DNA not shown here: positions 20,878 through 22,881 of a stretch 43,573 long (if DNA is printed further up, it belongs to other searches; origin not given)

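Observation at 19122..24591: Dedicated PAPS-supply and sulfotransferase locus with two partners that have no described role in sulfation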

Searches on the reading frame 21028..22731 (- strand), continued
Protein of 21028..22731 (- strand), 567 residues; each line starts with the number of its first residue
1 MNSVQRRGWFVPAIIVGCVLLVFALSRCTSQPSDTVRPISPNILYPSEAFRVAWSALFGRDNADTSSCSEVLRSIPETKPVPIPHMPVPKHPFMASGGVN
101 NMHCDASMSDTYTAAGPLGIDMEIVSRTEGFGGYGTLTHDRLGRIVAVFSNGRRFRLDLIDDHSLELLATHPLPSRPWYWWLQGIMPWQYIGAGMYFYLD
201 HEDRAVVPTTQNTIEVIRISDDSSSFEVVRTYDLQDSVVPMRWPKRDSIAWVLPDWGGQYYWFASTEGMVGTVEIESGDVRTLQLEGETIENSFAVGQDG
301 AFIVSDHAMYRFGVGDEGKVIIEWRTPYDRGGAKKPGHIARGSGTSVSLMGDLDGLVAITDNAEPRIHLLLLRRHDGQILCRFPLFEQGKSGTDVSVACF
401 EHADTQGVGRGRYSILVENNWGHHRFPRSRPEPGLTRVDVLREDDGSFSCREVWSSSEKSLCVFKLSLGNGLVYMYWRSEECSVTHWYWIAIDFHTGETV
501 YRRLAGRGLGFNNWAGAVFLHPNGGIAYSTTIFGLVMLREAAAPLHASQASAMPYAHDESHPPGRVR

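Call 22: search_protein_families(library=ncbifam, proteins=[L030:10695-11693:+, L004:5617-6618:+, L028:12895-13836:+, L009:12615-13622:+, L035:13680-14435:+, L009:11843-12610:+, L035:14636-15967:-, L061:4174-5736:+], max_evalue=0.00001)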
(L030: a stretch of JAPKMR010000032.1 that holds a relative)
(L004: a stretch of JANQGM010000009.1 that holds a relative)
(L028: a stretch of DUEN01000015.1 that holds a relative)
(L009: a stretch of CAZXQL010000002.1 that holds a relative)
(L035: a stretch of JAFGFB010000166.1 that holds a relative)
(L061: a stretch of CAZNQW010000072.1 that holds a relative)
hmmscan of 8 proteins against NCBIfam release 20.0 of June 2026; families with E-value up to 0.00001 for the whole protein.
L030:10695-11693:+ (332 aa): 42 families (the best 25 are shown)
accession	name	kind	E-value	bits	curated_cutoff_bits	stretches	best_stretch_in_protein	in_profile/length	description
TIGR03470.1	HpnH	equivalog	2.7e-121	404.4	225.05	1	1-314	1-317/318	adenosyl-hopene transferase HpnH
TIGR03961.1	rSAM_PTO1314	hypoth_equivalog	7.4e-20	71.5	306.05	1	22-304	17-300/332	PTO1314 family radical SAM protein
TIGR02666.1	moaA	equivalog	1.1e-19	70.7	284.05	1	36-192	18-185/336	GTP 3',8-cyclase MoaA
TIGR04053.2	TIGR04053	equivalog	2e-19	70.1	395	1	25-188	5-174/366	TIGR04053 family radical SAM/SPASM domain-containing protein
TIGR04051.1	rSAM_NirJ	equivalog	1.5e-18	67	515.45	1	37-192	11-168/354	heme d1 biosynthesis radical SAM protein NirJ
NF049973.1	radical_Rv1681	equivalog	6.6e-18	64.7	380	1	35-192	79-239/326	Rv1681 family radical SAM protein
TIGR04545.1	rSAM_ahbD_hemeb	equivalog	2.8e-17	63.2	500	1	32-190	4-165/339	heme b synthase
TIGR04054.1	rSAM_NirJ1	equivalog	5.8e-17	61.4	650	1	27-189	35-199/387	putative heme d1 biosynthesis radical SAM protein NirJ1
TIGR04347.1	pseudo_SAM_Halo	equivalog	4.8e-16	59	525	1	25-185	36-200/390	TIGR04347 family pseudo-SAM/SPASM protein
TIGR04546.1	rSAM_ahbC_deAc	equivalog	1.9e-15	56.6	650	1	31-189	42-202/390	12,18-didecarboxysiroheme deacetylase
TIGR02668.1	moaA_archaeal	equivalog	5.1e-15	55.2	325.25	1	35-188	17-174/303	GTP 3',8-cyclase MoaA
TIGR04133.1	rSAM_w_lipo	hypoth_equivalog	6.8e-15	54.9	425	1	29-224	25-228/350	TIGR04133 family radical SAM/SPASM protein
TIGR03962.1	mycofact_rSAM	equivalog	3.3e-14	52.8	265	1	26-174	10-161/339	mycofactocin radical SAM maturase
TIGR04251.1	SCM_rSAM_ScmF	equivalog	3.8e-14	52.9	400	1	35-192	11-177/353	SynChlorMet cassette radical SAM/SPASM protein ScmF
TIGR04466.1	rSAM_BlsE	equivalog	2.9e-13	50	400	1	25-190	3-165/327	cytosylglucuronate decarboxylase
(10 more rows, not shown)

L004:5617-6618:+ (333 aa): 41 families (the best 25 are shown)
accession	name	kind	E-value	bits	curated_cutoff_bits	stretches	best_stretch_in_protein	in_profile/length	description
TIGR03470.1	HpnH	equivalog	4.4e-125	416.9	225.05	1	1-314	1-317/318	adenosyl-hopene transferase HpnH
TIGR03961.1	rSAM_PTO1314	hypoth_equivalog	3.5e-25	89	306.05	1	21-314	16-310/332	PTO1314 family radical SAM protein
TIGR04051.1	rSAM_NirJ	equivalog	4.1e-20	72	515.45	1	35-192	9-168/354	heme d1 biosynthesis radical SAM protein NirJ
TIGR04054.1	rSAM_NirJ1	equivalog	3.3e-18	65.5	650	1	29-193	37-203/387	putative heme d1 biosynthesis radical SAM protein NirJ1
TIGR04546.1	rSAM_ahbC_deAc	equivalog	3.9e-18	65.4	650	1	29-190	40-203/390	12,18-didecarboxysiroheme deacetylase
TIGR04053.2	TIGR04053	equivalog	1.2e-17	64.2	395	1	24-190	4-176/366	TIGR04053 family radical SAM/SPASM domain-containing protein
TIGR04545.1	rSAM_ahbD_hemeb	equivalog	4.5e-17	62.5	500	1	33-190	5-165/339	heme b synthase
TIGR02666.1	moaA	equivalog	1.7e-15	56.8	284.05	1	35-189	17-182/336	GTP 3',8-cyclase MoaA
TIGR03913.1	rad_SAM_trio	equivalog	2.2e-15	56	591.75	1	23-215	13-208/477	GDL motif peptide-associated radical SAM/SPASM maturase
TIGR04347.1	pseudo_SAM_Halo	equivalog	5.9e-15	55.4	525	1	26-193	37-205/390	TIGR04347 family pseudo-SAM/SPASM protein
NF049973.1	radical_Rv1681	equivalog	4.6e-14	52.1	380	1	33-190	77-237/326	Rv1681 family radical SAM protein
TIGR04055.1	rSAM_NirJ2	equivalog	2.4e-13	50.3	500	1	34-184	6-158/326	putative heme d1 biosynthesis radical SAM protein NirJ2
TIGR04250.1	SCM_rSAM_ScmE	equivalog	6.3e-13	48.3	400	1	32-187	7-165/358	SynChlorMet cassette radical SAM/SPASM protein ScmE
TIGR04133.1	rSAM_w_lipo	hypoth_equivalog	7e-13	48.2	425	1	29-192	25-194/350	TIGR04133 family radical SAM/SPASM protein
TIGR03962.1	mycofact_rSAM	equivalog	3.3e-12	46.2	265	1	26-187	10-173/339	mycofactocin radical SAM maturase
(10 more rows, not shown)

L028:12895-13836:+ (314 aa): 34 families (the best 25 are shown)
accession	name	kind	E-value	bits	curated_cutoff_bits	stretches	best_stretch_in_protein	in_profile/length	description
TIGR03470.1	HpnH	equivalog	4e-102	341.5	225.05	1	8-299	22-316/318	adenosyl-hopene transferase HpnH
TIGR03961.1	rSAM_PTO1314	hypoth_equivalog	2.6e-21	76.3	306.05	1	10-299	19-309/332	PTO1314 family radical SAM protein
TIGR04546.1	rSAM_ahbC_deAc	equivalog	2.8e-19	69.2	650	1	13-177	39-204/390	12,18-didecarboxysiroheme deacetylase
TIGR04051.1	rSAM_NirJ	equivalog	7e-19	68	515.45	1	15-184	3-174/354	heme d1 biosynthesis radical SAM protein NirJ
TIGR04545.1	rSAM_ahbD_hemeb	equivalog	2.1e-18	66.9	500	1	17-181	3-170/339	heme b synthase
TIGR04053.2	TIGR04053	equivalog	1.5e-17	63.9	395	1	11-181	5-181/366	TIGR04053 family radical SAM/SPASM domain-containing protein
TIGR04347.1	pseudo_SAM_Halo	equivalog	1.6e-16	60.6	525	1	7-190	32-213/390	TIGR04347 family pseudo-SAM/SPASM protein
TIGR04054.1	rSAM_NirJ1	equivalog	9.4e-16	57.4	650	1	12-171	35-195/387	putative heme d1 biosynthesis radical SAM protein NirJ1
NF049973.1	radical_Rv1681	equivalog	1.7e-14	53.5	380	1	22-173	80-233/326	Rv1681 family radical SAM protein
TIGR02109.1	PQQ_syn_pqqE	equivalog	1.9e-12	46.8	381.35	1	11-184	4-180/358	pyrroloquinoline quinone biosynthesis protein PqqE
TIGR02666.1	moaA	equivalog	2.2e-12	46.6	284.05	1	16-178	12-185/336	GTP 3',8-cyclase MoaA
TIGR02668.1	moaA_archaeal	equivalog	1.4e-11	44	325.25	1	16-175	12-175/303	GTP 3',8-cyclase MoaA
TIGR03913.1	rad_SAM_trio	equivalog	2.3e-11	42.8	591.75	1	12-181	17-187/477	GDL motif peptide-associated radical SAM/SPASM maturase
TIGR04103.1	rSAM_nif11_3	equivalog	2.2e-10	39.7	725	1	18-183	9-175/412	nif11-class peptide radical SAM maturase 3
TIGR03962.1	mycofact_rSAM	equivalog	2.7e-10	40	265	1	10-157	8-158/339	mycofactocin radical SAM maturase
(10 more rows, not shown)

L009:12615-13622:+ (335 aa): 23 families
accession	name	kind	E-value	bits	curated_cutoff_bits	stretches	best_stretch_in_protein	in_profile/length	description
TIGR03466.1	HpnA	hypoth_equivalog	5.7e-129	429.7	367.65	1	1-327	1-327/327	hopanoid-associated sugar epimerase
NF052578.1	StrlDmthSdmBMthl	equivalog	1e-67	229.3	600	1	1-327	1-328/328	sterol demethylase protein SdmB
NF042422.1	oxyalk_red_OleD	equivalog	2.3e-33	116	580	1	1-316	1-323/329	2-alkyl-3-oxoalkanoate reductase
NF042423.1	oxyalk_red_Shew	equivalog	1.2e-30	106.7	580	1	2-270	10-282/331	2-alkyl-3-oxoalkanoate reductase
TIGR04180.1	EDH_00030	hypoth_equivalog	3.4e-26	92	475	1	4-193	2-199/297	NAD-dependent 4,6-dehydratase LegB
TIGR01746.1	Thioester-redct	subfamily_domain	1.1e-18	67.6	213.35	1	4-243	3-279/371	thioester reductase domain-containing protein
TIGR01181.1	dTDP_gluc_dehyt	equivalog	5.2e-17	61.9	365.1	1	3-324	2-314/321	dTDP-glucose 4,6-dehydratase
TIGR01179.1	galE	equivalog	1.1e-16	60.6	262.3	1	3-156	2-161/332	UDP-glucose 4-epimerase GalE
NF041293.1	G6PDh_Azf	equivalog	4.5e-15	55.8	400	1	3-133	5-131/252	NAD-dependent glucose-6-phosphate dehydrogenase Azf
NF058621.1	DiazavRedAvaA7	equivalog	9.9e-12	45.1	400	1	1-219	1-222/304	3-diazoavenalumate denitrifying reductase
NF005539.0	PRK07201.1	equivalog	1.3e-11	44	549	1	1-171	1-179/657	SDR family oxidoreductase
TIGR02197.1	heptose_epim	equivalog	1.7e-11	43.9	274.6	1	4-154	2-152/316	ADP-glyceromanno-heptose 6-epimerase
NF007956.0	PRK10675.1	subfamily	3.1e-11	43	394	1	1-154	1-163/338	UDP-glucose 4-epimerase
TIGR03589.1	PseB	equivalog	1.3e-09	37.5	407.75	1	3-116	7-128/324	UDP-N-acetylglucosamine 4,6-dehydratase (inverting)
NF038078.1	NRPS_MxcG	equivalog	2.5e-09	35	2300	1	58-164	1163-1269/1442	myxochelin non-ribosomal peptide synthetase MxcG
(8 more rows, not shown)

L035:13680-14435:+ (251 aa): 11 families
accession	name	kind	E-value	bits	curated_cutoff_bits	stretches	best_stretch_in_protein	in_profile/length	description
TIGR03468.1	HpnG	hypoth_equivalog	4.2e-41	140.8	187.1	1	39-241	18-210/212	hopanoid-associated phosphorylase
NF005476.0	PRK07077.1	equivalog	1.7e-30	106.1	215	1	47-241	33-225/243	phosphorylase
NF004079.0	PRK05584.1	equivalog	6.4e-25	88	169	1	2-205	3-216/232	5'-methylthioadenosine/adenosylhomocysteine nucleosidase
TIGR03664.1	fut_nucase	equivalog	2.1e-23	83.2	124.7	1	3-189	2-202/228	futalosine hydrolase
NF004489.0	PRK05819.1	subfamily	7.8e-14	51.5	230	1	30-191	45-208/236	DeoD-type purine-nucleoside phosphorylase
NF006087.0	PRK08236.1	equivalog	4.5e-13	49.4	213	1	37-189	24-189/219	futalosine hydrolase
TIGR01704.1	MTA_SAH-Nsdase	equivalog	1.1e-12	48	73.8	1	2-204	2-214/229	5'-methylthioadenosine/S-adenosylhomocysteine nucleosidase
TIGR00107.1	deoD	equivalog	5e-12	45.8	232.25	1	31-190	42-203/232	purine-nucleoside phosphorylase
NF009914.0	PRK13374.1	subfamily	2e-09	37.4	338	1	30-190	45-207/235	DeoD-type purine-nucleoside phosphorylase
NF011286.0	PRK14697.1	equivalog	2.5e-09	37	260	1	3-192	5-199/233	bifunctional 5'-methylthioadenosine/S-adenosylhomocysteine nucleosidase/phosphatase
NF005213.0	PRK06698.1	equivalog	9.6e-08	31.2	768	1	2-192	4-199/459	bifunctional 5'-methylthioadenosine/S-adenosylhomocysteine nucleosidase/phosphatase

L009:11843-12610:+ (255 aa): 13 families
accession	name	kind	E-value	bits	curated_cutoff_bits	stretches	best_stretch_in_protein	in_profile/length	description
TIGR03468.1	HpnG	hypoth_equivalog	3.8e-33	114.9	187.1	1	41-240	21-210/212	hopanoid-associated phosphorylase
NF004079.0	PRK05584.1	equivalog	1.4e-22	80.3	169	1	2-201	3-213/232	5'-methylthioadenosine/adenosylhomocysteine nucleosidase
NF005476.0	PRK07077.1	equivalog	6.4e-20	71.4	215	1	51-250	38-235/243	phosphorylase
TIGR03664.1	fut_nucase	equivalog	5.8e-17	62.2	124.7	2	4-92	3-87/228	futalosine hydrolase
TIGR01704.1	MTA_SAH-Nsdase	equivalog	1.5e-13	50.8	73.8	1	2-201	2-212/229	5'-methylthioadenosine/S-adenosylhomocysteine nucleosidase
NF011286.0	PRK14697.1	equivalog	1.4e-12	47.7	260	1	4-192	6-200/233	bifunctional 5'-methylthioadenosine/S-adenosylhomocysteine nucleosidase/phosphatase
NF005213.0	PRK06698.1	equivalog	4.6e-12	45.5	768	1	5-192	7-200/459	bifunctional 5'-methylthioadenosine/S-adenosylhomocysteine nucleosidase/phosphatase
NF005522.0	PRK07164.1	equivalog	7.2e-09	35.4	161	1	40-191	45-189/218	5'-methylthioadenosine/S-adenosylhomocysteine nucleosidase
NF004489.0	PRK05819.1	subfamily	7.7e-09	35.1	230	1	32-191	48-209/236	DeoD-type purine-nucleoside phosphorylase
NF005221.0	PRK06714.1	equivalog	7.7e-08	32.2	218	1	2-192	4-201/236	S-adenosylhomocysteine nucleosidase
NF006087.0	PRK08236.1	equivalog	2.2e-07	30.8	213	0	111-189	111-190/219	futalosine hydrolase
NF004168.0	PRK05634.1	equivalog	6.1e-07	29.4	129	1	44-192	25-161/185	nucleosidase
NF009914.0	PRK13374.1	subfamily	8e-06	25.6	338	0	32-190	48-208/235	DeoD-type purine-nucleoside phosphorylase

L035:14636-15967:- (443 aa): 14 families
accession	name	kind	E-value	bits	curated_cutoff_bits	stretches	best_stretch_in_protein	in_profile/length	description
TIGR04479.1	bcpD_PhpK_rSAM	subfamily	2.3e-25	89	600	1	159-316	244-399/504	PhpK family radical SAM P-methyltransferase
NF050148.1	rSAM_ApyD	equivalog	1.3e-23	83.3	750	1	84-351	105-396/645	RiPP biosynthesis radical SAM protein ApyD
TIGR02026.1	BchE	equivalog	2.7e-22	79.3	481.35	1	158-350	196-389/497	magnesium-protoporphyrin IX monomethyl ester anaerobic oxidative cyclase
TIGR04013.1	B12_SAM_MJ_1487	hypoth_equivalog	7.4e-21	74.4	251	1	42-194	30-190/382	TIGR04013 family B12-binding domain/radical SAM domain-containing protein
TIGR03471.1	HpnJ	equivalog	1.1e-18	67.4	577.6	1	160-351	201-390/472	hopanoid biosynthesis associated radical SAM protein HpnJ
NF038361.1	rSAM_Sden_1168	equivalog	3.4e-17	62.2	575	1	159-317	285-442/560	Sden_1168 family B12-binding radical SAM P-methyltransferase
TIGR04072.2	rSAM_ladder_B12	equivalog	4.8e-16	58.4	360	1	67-352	82-376/443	lipid biosynthesis B12-binding/radical SAM protein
TIGR04014.1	B12_SAM_MJ_0865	equivalog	7.2e-16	58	360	1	36-346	24-356/434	methyl-coenzyme M reductase glutamine C-methyltransferase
TIGR04295.1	B12_rSAM_oligo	hypoth_equivalog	1.9e-15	56.5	400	1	159-347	203-383/422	TIGR04295 family B12-binding domain-containing radical SAM protein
NF033070.1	rSAM_AprD4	equivalog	2.7e-10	39.8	500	1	159-352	199-393/456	AprD4 family radical SAM diol-dehydratase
TIGR04367.1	HpnR_B12_rSAM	equivalog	3.5e-10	39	650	1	33-347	32-372/490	hopanoid C-3 methylase HpnR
NF045585.1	rSAM_slr0320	equivalog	1.2e-06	27.4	775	0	146-226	227-303/511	photosystem II high light acclimation radical SAM protein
TIGR04428.1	B12_rSAM_trp_MT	equivalog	2.9e-06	26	500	0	162-365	222-441/558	tryptophan 2-C-methyltransferase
TIGR01125.1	TIGR01125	equivalog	8.7e-06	25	356.95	0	28-194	18-175/432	30S ribosomal protein S12 methylthiotransferase RimO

L061:4174-5736:+ (520 aa): 13 families
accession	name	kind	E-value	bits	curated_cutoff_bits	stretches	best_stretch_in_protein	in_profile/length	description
TIGR03030.1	CelA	equivalog_domain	1.4e-41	142.3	699.1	1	23-308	91-392/714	UDP-forming cellulose synthase catalytic subunit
NF008558.0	PRK11498.1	equivalog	2.2e-30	105.3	992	1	42-297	255-505/872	UDP-forming cellulose synthase catalytic subunit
TIGR03937.1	PgaC_IcaA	equivalog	1e-28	100.5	422.3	1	49-307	33-284/407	poly-beta-1,6-N-acetyl-D-glucosamine synthase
TIGR03965.1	mycofact_glyco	equivalog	3.8e-25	88.7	280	1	55-297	69-304/467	mycofactocin biosynthesis glycosyltransferase MftF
NF041865.1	EpsU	equivalog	3.3e-15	56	700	1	24-297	6-269/394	exopolysaccharide biosynthesis GT2 family glycosyltransferase EpsU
NF041875.1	EPS_EpsD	equivalog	8.8e-12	45.1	370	1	64-270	2-203/325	exopolysaccharide biosynthesis glycosyltransferase EpsD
TIGR04242.1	nodulat_NodC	equivalog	8.6e-11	41.4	550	1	53-291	40-282/395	chitooligosaccharide synthase NodC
TIGR03111.1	glyc2_xrt_Gpos1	hypoth_equivalog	1.6e-09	37.1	363.95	1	23-256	14-248/439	TIGR03111 family XrtG-associated glycosyltransferase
TIGR03469.1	HpnB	hypoth_equivalog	2e-08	33.7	379.25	1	52-175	35-163/386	hopene-associated glycosyltransferase HpnB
NF047683.1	TeichurnBiosyTuaG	equivalog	8.9e-08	32.1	400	1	61-191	6-129/252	teichuronic acid biosynthesis protein TuaG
NF053846.1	glyco_with_XrtP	equivalog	1e-07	31.1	520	0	238-363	244-361/440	XrtP-associated glycosyltransferase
TIGR03472.1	HpnI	equivalog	5.5e-07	28.8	310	1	18-291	4-270/373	bacteriohopanetetrol glucosamine biosynthesis glycosyltransferase HpnI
NF010496.0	PRK13915.1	equivalog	8.9e-06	25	262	0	63-183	33-153/307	glucosyl-3-phosphoglycerate synthase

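Call 23: fold_search(model_id=the predicted structure, library=pdb)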
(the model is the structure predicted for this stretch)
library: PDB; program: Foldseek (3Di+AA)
matches with E <= 10: 1805; with E <= 0.001: 1449
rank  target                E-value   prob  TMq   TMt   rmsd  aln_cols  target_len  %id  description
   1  9e2g_2B               1.9e-10  1.00  0.19  0.17  20.2       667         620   10  Cryo-EM structure of 48 nm repeat of microtubule doublet from T. brucei flagellum (released 2025-03-12)
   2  9n73_LT               1.3e-09  1.00  0.18  0.13  18.7       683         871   10  SSU processome maturation and disassembly, State G (released 2025-10-29)
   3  8snb_4A               2.4e-09  1.00  0.24  0.23  18.6       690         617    8  atomic model of sea urchin sperm doublet microtubule (48-nm periodicity) (released 2023-06-28)
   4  9e78_0L               2.4e-09  1.00  0.17  0.17  17.6       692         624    9  48-nm repeat of the Leishmania tarentolae doublet microtubule (released 2025-03-12)
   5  9e2g_2C               3.0e-09  1.00  0.19  0.18  19.2       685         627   11  Cryo-EM structure of 48 nm repeat of microtubule doublet from T. brucei flagellum (released 2025-03-12)
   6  9n6z_LQ               3.1e-09  1.00  0.26  0.19  22.6       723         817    8  SSU processome maturation and disassembly, State D (released 2025-11-05)
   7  9n73_LQ               4.1e-09  1.00  0.33  0.24  15.9       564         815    9  SSU processome maturation and disassembly, State G (released 2025-10-29)
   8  5mzh_A                8.2e-09  1.00  0.45  0.60   5.8       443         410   13  Crystal structure of ODA16 from Chlamydomonas reinhardtii (released 2017-03-22)
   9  8snb_4B               8.7e-09  1.00  0.23  0.21  19.3       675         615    8  atomic model of sea urchin sperm doublet microtubule (48-nm periodicity) (released 2023-06-28)
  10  6zqa_UU               9.6e-09  1.00  0.28  0.20  18.1       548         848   10  Cryo-EM structure of the 90S pre-ribosome from Saccharomyces cerevisiae, state A (Poly-Ala) (released 2020-09-23)
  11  9n73_LH               9.6e-09  1.00  0.23  0.17  21.4       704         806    8  SSU processome maturation and disassembly, State G (released 2025-10-29)
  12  9g33_UU               1.0e-08  1.00  0.17  0.13  19.4       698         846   10  Stalled 90S - Utp23-Krr1-deltaC3 (released 2025-06-18)
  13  7d4i_BE               1.1e-08  1.00  0.18  0.13  19.4       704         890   11  Cryo-EM structure of 90S small ribosomal precursors complex with the DEAH-box RNA helicase Dhr1 (State F) (released 2021-10-06)
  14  4nsx                  1.6e-08  1.00  0.16  0.15  19.3       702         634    9  Crystal Structure of the Utp21 tandem WD Domain (released 2014-02-19)
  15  4h5j_A                1.7e-08  1.00  0.34  0.50   9.8       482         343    9  Crystal Structure of the Guanine Nucleotide Exchange Factor Sec12 (P64 form) (released 2012-11-07)
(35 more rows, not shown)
